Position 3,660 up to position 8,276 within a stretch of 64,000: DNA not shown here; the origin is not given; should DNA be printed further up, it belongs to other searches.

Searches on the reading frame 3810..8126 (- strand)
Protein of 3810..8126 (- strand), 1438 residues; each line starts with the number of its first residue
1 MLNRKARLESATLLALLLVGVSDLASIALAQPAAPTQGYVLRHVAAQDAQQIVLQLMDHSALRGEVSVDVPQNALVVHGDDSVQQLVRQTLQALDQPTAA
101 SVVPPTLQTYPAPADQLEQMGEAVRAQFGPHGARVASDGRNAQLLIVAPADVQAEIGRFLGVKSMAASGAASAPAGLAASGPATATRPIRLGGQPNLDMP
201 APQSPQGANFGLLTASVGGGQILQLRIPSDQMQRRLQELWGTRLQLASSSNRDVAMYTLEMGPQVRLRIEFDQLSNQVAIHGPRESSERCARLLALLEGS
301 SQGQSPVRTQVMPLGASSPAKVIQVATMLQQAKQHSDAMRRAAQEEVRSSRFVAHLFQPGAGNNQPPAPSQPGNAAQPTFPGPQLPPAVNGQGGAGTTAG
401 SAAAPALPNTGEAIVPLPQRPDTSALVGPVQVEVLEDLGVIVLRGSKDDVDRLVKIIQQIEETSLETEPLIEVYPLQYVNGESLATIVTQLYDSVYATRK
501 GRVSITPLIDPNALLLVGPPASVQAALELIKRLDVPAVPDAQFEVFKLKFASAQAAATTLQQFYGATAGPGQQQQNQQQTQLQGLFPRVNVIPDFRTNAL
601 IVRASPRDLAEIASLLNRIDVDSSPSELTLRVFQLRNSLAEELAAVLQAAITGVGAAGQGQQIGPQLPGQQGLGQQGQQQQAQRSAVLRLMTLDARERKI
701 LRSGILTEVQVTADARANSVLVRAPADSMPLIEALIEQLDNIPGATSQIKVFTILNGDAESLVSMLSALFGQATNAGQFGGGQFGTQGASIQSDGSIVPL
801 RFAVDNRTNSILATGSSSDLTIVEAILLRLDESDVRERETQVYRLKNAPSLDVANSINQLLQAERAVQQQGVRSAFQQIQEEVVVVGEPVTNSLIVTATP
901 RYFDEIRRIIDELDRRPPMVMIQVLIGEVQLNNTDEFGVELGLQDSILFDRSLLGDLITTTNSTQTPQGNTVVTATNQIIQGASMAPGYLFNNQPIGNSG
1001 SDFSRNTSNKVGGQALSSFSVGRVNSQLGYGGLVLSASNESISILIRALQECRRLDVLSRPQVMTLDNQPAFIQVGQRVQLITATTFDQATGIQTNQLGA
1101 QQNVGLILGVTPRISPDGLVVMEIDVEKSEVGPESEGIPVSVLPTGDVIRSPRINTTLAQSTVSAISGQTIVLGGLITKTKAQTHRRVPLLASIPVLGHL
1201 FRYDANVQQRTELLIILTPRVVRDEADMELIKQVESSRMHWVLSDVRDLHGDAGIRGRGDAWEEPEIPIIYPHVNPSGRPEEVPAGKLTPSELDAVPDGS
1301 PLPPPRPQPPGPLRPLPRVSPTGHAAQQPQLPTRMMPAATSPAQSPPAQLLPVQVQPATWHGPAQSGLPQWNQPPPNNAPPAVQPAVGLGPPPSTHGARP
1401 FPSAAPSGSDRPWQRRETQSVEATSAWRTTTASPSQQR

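Call 73: search_protein_families(library=pfam, proteins=[window:3810-8126:-], max_evalue=0.0001)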
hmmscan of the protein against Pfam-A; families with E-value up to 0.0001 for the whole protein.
window:3810-8126:- (1438 aa): 2 families
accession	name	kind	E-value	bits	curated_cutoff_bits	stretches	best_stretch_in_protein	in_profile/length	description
PF03958.22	Secretin_N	-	1.6e-75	249.7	28.2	6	544-623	2-67/69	Bacterial type II/III secretion system short domain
PF00263.26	Secretin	-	1.6e-43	148.7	27.5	1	1048-1223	1-169/169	Bacterial type II and III secretion system protein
